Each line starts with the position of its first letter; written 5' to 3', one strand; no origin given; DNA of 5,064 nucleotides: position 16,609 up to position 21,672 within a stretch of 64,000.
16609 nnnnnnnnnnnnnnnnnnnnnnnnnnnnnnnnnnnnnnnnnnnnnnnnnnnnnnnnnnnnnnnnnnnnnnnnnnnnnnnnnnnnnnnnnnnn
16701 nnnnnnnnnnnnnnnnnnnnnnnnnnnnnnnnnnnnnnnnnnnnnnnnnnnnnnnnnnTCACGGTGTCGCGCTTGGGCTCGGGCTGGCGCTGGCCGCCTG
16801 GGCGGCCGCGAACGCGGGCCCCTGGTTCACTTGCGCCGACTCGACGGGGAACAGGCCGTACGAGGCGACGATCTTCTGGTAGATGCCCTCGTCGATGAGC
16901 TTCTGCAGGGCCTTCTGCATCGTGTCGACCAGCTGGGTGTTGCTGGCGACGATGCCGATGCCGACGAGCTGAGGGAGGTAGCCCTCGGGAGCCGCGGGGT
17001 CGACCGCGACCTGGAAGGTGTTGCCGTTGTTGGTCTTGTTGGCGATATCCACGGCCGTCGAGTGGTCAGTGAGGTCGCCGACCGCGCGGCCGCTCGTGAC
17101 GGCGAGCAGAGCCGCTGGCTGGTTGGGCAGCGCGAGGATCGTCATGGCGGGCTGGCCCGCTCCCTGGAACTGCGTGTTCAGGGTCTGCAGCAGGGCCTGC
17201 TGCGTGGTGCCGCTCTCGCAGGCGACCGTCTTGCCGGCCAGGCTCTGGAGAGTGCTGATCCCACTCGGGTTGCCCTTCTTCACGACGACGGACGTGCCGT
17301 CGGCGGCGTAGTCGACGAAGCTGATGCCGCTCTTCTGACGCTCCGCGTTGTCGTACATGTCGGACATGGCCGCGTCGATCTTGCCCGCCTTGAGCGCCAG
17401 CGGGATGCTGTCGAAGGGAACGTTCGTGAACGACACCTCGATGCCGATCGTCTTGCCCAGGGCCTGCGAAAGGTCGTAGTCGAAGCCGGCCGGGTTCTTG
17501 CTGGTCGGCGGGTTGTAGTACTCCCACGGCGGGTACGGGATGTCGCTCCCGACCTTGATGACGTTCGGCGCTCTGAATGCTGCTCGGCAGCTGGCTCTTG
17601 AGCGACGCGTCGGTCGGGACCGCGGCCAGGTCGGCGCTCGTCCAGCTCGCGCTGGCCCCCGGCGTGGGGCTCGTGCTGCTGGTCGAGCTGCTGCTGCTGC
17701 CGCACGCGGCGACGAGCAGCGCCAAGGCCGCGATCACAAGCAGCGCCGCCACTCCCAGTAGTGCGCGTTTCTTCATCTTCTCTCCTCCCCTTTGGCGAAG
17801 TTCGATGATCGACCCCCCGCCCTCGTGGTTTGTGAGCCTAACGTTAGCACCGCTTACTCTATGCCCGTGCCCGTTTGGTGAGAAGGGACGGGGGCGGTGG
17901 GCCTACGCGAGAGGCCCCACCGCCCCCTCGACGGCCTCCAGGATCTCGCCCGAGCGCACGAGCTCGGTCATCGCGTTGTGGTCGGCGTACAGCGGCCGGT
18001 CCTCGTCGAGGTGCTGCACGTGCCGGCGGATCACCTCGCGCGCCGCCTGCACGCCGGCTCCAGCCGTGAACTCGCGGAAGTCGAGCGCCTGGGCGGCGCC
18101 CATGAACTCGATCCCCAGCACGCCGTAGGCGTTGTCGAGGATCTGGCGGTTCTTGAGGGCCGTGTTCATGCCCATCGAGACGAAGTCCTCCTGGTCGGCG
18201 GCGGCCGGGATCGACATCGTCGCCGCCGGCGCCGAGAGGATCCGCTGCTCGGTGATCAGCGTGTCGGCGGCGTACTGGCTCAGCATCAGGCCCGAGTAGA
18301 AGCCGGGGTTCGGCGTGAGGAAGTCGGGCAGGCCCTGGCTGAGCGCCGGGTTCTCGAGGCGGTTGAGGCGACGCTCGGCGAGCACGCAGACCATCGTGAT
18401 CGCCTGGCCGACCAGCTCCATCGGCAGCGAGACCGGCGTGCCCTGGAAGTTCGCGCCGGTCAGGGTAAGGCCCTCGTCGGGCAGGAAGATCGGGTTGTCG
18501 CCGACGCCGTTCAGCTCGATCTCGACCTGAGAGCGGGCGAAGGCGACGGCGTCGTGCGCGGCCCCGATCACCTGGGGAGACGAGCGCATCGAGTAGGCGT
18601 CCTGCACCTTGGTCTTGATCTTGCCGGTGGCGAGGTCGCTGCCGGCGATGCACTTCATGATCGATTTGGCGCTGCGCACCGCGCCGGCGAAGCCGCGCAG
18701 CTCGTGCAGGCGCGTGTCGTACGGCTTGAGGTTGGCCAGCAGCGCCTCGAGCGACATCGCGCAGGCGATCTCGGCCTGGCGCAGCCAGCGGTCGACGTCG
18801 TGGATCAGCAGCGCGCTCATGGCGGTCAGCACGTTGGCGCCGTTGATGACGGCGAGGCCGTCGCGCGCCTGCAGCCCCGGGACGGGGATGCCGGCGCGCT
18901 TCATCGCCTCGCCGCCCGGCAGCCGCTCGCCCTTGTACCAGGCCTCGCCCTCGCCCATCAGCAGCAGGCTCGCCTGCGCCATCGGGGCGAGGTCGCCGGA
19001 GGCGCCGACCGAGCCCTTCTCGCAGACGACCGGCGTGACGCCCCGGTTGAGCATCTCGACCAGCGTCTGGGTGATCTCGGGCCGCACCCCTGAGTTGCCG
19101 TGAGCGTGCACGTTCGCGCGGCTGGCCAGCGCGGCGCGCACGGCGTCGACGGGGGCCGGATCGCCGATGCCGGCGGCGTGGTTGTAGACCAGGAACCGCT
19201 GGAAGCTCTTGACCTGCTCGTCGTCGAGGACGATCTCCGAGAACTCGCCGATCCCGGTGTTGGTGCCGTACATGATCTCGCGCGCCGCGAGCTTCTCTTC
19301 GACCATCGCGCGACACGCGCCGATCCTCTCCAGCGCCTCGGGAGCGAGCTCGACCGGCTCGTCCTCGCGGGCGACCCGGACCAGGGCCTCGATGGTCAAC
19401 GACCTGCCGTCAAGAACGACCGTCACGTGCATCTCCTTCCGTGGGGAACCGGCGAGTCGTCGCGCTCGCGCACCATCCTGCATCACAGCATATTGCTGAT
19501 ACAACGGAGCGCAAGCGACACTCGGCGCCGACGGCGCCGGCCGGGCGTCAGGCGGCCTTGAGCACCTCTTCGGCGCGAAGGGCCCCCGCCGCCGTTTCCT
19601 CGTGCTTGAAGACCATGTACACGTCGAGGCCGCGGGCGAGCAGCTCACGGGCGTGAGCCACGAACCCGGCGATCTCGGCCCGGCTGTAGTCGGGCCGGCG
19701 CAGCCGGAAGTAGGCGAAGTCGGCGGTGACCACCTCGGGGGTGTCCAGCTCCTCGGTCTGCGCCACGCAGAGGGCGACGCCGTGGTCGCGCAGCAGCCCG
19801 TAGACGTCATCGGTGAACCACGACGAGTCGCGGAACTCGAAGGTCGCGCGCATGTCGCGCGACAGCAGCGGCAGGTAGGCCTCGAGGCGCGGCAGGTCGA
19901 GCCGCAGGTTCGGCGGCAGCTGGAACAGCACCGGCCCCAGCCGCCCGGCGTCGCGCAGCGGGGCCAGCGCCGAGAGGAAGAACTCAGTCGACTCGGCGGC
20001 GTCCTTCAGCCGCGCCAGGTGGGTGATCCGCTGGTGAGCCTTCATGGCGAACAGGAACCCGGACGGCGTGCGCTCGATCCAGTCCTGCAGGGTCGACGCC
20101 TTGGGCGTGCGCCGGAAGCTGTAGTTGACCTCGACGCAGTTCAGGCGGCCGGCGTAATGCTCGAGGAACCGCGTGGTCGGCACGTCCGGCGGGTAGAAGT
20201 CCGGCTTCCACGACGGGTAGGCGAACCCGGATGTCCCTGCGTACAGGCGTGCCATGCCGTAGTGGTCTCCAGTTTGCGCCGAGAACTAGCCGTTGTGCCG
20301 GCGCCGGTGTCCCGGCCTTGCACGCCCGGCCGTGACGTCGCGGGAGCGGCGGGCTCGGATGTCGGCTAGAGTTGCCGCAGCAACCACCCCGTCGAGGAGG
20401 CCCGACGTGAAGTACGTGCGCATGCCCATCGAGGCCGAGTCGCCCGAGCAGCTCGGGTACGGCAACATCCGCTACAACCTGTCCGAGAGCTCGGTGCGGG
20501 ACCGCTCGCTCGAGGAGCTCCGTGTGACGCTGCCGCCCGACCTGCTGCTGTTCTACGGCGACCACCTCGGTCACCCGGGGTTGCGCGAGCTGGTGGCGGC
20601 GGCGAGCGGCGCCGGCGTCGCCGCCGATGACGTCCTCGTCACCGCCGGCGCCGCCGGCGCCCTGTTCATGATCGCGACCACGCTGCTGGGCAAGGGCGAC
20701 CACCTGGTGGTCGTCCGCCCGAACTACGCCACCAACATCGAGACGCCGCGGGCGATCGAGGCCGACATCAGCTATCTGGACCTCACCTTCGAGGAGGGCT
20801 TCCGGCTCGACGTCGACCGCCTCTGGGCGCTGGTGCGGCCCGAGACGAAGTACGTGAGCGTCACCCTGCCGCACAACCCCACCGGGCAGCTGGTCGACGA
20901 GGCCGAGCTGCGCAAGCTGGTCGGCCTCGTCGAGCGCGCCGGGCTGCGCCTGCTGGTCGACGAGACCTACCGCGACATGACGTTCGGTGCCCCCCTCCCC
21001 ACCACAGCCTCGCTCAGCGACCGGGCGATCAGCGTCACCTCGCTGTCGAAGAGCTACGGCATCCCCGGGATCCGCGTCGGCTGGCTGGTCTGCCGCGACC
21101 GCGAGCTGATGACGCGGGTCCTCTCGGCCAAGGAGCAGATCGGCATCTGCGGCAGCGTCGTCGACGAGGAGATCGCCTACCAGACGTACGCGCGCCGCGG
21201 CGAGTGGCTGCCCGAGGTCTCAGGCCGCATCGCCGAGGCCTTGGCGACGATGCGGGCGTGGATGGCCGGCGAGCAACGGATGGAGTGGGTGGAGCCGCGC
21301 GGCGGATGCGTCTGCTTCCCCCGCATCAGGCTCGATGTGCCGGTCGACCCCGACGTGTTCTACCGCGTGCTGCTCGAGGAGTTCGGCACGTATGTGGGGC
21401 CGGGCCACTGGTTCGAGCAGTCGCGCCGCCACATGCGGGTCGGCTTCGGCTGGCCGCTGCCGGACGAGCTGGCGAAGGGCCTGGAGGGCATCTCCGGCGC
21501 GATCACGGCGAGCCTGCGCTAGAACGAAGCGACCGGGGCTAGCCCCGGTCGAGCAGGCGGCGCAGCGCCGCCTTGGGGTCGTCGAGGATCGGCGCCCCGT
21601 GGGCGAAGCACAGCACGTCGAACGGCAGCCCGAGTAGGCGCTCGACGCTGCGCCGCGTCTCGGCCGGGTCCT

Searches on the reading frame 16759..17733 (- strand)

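Call 59: search_protein_families(library=pfam, proteins=[window:16759-17733:-], max_evalue=0.001)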
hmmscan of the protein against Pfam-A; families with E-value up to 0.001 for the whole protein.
window:16759-17733:- (324 aa): 1 family
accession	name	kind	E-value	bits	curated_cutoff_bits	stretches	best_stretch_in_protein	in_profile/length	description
PF00497.25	SBP_bac_3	-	3.8e-27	95.1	26.4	1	59-293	1-130/132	Bacterial extracellular solute-binding proteins, family 3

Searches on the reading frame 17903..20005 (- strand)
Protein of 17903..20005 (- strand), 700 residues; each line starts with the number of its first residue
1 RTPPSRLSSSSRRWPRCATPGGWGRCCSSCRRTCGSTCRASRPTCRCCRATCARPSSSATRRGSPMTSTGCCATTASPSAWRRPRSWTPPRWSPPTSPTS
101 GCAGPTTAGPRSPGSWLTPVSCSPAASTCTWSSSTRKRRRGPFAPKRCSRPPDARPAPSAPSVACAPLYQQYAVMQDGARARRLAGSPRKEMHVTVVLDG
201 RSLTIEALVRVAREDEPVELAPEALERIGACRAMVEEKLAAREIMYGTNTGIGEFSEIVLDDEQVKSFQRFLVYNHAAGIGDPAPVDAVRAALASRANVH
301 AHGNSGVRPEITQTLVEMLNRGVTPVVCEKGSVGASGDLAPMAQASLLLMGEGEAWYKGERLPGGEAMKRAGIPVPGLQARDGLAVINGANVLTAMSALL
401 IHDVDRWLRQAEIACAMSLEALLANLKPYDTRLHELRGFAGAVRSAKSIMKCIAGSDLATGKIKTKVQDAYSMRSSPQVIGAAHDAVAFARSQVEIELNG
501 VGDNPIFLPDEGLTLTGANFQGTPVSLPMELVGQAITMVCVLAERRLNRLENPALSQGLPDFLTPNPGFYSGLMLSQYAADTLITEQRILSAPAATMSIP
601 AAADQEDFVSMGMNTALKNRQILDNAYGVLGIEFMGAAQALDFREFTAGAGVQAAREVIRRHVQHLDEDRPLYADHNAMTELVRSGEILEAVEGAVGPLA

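Call 23: search_protein_families(library=pfam, proteins=[window:17903-20005:-], max_evalue=0.001)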
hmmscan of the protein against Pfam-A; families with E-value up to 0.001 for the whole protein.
window:17903-20005:- (700 aa): 1 family
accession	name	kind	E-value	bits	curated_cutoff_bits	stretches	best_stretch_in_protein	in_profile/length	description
PF00221.24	Lyase_aromatic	-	7.5e-159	529.8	27.3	1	203-660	1-465/466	Aromatic amino acid lyase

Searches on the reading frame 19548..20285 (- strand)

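Call 59: search_protein_families(library=pfam, proteins=[window:19548-20285:-], max_evalue=0.001)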
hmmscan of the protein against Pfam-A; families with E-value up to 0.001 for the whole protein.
window:19548-20285:- (245 aa): 1 family
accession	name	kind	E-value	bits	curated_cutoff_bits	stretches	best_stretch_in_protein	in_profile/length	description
PF01904.24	DUF72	-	9.8e-58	196.2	25.3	1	31-240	1-213/217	Protein of unknown function DUF72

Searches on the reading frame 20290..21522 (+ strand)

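Call 23: search_protein_families(library=pfam, proteins=[window:20290-21522:+], max_evalue=0.001)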
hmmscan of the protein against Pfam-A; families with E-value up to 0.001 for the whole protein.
window:20290-21522:+ (410 aa): 4 families
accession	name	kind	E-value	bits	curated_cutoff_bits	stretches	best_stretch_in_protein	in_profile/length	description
PF00155.27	Aminotran_1_2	-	6.6e-40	137.8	19.7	1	86-386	35-346/361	Aminotransferase class I and II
PF00266.25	Aminotran_5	-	3.9e-08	33.1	21.5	1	99-225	49-176/371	Aminotransferase class-V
PF01053.26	Cys_Met_Meta_PP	-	7.4e-07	28.5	27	1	113-288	68-233/381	Cys/Met metabolism PLP-dependent enzyme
PF01212.27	Beta_elim_lyase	-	0.00031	20.6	27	1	114-225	50-169/288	Beta-eliminating lyase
